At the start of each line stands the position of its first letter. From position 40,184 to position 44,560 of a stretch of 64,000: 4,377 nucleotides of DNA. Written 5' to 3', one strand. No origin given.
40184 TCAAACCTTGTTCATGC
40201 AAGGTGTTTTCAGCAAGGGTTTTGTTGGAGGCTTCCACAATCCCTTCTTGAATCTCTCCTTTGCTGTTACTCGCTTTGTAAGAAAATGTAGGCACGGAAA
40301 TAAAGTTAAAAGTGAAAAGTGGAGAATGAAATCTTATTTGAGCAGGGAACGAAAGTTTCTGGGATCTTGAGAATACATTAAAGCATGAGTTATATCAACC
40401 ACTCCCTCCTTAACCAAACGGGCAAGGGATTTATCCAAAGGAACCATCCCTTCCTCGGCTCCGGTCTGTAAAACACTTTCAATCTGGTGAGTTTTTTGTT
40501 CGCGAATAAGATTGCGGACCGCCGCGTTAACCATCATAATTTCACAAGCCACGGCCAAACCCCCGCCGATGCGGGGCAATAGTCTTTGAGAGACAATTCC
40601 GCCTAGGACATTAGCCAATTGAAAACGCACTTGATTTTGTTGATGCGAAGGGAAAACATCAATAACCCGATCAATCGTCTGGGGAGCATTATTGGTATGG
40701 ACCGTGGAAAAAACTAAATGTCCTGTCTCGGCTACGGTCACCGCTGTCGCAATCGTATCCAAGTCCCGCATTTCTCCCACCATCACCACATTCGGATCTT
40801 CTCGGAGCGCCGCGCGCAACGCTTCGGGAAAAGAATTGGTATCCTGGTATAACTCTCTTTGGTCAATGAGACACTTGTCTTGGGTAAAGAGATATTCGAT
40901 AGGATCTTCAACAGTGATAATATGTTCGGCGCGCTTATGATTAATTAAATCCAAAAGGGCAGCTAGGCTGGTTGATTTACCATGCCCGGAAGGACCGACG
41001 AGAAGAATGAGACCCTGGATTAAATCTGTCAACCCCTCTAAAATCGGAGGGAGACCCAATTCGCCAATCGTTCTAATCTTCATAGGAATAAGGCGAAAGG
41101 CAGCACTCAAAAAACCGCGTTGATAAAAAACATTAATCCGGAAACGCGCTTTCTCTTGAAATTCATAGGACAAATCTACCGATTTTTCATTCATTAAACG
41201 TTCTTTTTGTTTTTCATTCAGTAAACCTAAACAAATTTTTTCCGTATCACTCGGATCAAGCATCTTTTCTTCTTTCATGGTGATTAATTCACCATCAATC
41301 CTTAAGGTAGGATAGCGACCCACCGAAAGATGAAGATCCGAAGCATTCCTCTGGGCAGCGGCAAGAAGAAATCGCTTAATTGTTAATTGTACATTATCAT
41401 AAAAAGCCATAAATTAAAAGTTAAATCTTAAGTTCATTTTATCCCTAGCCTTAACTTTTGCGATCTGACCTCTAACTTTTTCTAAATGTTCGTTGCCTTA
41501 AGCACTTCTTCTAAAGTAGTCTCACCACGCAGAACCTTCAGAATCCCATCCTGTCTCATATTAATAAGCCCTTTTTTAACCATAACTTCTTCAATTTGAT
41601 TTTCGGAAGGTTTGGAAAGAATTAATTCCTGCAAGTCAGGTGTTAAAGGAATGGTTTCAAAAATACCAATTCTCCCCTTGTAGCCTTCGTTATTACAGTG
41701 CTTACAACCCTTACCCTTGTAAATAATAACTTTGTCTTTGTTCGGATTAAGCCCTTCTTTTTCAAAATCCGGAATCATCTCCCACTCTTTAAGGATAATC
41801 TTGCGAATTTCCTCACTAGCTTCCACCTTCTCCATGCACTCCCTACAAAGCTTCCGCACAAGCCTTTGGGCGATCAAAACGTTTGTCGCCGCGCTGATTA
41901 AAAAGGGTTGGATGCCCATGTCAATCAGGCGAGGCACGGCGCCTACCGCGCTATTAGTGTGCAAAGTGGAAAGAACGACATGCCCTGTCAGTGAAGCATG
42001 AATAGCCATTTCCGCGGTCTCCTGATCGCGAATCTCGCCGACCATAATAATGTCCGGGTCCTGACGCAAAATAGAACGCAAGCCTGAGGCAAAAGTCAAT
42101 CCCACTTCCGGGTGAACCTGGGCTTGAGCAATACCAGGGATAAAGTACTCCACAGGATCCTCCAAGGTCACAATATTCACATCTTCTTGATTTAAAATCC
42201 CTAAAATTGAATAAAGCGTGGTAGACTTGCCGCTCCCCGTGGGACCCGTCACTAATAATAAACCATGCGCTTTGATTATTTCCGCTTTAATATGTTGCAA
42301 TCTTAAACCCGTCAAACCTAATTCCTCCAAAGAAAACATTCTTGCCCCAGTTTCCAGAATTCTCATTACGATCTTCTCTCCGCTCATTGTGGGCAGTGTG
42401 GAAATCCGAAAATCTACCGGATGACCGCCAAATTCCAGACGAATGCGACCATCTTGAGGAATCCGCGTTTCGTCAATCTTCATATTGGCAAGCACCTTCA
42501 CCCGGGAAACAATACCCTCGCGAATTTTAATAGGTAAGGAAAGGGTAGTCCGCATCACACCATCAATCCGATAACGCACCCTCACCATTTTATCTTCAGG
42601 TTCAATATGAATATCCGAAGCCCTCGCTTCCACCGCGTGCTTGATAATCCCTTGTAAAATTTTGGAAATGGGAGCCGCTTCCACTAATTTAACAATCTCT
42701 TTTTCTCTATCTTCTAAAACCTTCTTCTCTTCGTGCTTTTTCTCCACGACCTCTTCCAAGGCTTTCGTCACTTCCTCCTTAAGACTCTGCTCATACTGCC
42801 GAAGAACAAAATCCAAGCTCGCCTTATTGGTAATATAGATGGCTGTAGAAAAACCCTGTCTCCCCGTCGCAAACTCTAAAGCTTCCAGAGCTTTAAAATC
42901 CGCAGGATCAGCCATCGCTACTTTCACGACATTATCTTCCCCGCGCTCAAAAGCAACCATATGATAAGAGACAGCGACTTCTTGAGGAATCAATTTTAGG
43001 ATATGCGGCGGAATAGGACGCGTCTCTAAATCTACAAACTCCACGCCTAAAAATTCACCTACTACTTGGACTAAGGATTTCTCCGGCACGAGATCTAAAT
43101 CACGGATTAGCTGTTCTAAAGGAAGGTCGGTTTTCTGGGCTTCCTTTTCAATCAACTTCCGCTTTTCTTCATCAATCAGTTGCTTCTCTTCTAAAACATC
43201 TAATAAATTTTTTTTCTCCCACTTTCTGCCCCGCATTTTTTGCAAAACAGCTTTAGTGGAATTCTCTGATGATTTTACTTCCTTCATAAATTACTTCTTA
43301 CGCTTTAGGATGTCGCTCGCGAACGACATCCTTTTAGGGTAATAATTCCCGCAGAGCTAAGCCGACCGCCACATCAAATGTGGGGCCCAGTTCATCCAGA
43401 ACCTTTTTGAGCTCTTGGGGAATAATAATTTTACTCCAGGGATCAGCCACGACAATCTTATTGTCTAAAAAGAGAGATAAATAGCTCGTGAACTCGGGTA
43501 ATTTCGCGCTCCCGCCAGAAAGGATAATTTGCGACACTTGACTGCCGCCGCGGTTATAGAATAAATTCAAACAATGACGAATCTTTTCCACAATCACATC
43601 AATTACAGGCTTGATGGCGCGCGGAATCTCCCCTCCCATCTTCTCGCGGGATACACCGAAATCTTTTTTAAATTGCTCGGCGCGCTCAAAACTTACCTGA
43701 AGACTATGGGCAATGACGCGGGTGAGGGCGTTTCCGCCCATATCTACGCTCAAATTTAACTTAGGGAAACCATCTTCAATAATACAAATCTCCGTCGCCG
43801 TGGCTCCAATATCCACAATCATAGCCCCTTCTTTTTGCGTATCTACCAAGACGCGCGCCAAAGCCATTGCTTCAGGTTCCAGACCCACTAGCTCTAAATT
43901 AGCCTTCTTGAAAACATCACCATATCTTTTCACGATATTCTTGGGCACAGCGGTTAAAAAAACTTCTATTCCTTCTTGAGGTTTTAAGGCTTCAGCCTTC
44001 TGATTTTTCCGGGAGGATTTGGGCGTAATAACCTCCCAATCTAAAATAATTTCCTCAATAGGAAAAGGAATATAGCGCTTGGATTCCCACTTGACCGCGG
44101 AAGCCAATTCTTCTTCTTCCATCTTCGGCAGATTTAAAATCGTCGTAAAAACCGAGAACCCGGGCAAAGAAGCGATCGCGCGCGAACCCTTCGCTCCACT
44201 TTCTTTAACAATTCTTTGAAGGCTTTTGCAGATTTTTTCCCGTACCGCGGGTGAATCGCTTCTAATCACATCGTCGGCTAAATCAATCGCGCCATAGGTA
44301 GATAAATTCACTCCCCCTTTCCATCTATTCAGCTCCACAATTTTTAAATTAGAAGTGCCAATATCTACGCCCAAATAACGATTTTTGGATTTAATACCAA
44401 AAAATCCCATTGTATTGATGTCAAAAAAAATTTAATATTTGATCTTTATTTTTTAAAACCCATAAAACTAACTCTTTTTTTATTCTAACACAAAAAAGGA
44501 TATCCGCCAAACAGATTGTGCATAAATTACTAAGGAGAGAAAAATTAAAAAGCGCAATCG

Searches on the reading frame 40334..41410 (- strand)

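Call 6: search_protein_families(library=pfam, proteins=[window:40334-41410:-], max_evalue=0.001)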
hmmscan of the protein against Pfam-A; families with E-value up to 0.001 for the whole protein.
window:40334-41410:- (358 aa): 2 families
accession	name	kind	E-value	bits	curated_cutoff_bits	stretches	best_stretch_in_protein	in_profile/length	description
PF00437.27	T2SSE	-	2.9e-41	141.8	24.9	1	10-318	11-313/370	Type II/IV secretion system protein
PF13401.12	AAA_22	-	0.00068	20.4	27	0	132-168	5-40/130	AAA domain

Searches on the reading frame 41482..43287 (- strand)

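Call 6: search_protein_families(library=pfam, proteins=[window:41482-43287:-], max_evalue=0.001)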
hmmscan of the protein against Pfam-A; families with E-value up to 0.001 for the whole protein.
window:41482-43287:- (601 aa): 4 families
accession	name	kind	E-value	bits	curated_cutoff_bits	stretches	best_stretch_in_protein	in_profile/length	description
PF00437.27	T2SSE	-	4.8e-135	450.4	24.9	1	203-596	4-369/370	Type II/IV secretion system protein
PF05157.20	MshEN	-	1.2e-15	57.7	23.1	1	80-170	1-88/90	MshEN domain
PF13401.12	AAA_22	-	0.00068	20.4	27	0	340-378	4-42/130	AAA domain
PF20720.3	nSTAND3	-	0.00077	19.6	27.2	0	336-380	12-56/155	Novel STAND NTPase 3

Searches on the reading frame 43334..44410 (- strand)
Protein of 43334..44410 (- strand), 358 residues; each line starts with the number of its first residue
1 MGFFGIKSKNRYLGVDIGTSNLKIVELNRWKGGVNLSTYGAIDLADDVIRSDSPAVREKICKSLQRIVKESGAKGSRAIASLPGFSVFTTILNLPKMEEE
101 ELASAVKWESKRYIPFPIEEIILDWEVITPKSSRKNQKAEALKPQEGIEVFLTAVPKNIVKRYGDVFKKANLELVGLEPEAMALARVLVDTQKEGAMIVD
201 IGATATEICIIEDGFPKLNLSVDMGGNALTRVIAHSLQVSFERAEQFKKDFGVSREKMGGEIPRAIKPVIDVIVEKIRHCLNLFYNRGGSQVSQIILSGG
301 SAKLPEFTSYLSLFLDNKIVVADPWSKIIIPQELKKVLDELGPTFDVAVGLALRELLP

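Call 6: search_protein_families(library=pfam, proteins=[window:43334-44410:-], max_evalue=0.001)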
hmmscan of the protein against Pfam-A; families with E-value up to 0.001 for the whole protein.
window:43334-44410:- (358 aa): 4 families
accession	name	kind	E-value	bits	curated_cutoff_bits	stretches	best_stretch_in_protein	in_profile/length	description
PF11104.14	PilM_2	-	1.8e-44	152.5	27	1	14-355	1-339/340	Type IV pilus assembly protein PilM;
PF14450.12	FtsA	-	5.2e-11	43.4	31.8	1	198-324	2-112/127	Cell division protein FtsA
PF06723.19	MreB_Mbl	-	1.3e-08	34.6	27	1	178-252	129-209/327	MreB/Mbl protein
PF02541.22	Ppx-GppA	-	3.5e-05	23.8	27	0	170-249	86-167/285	Ppx/GppA phosphatase family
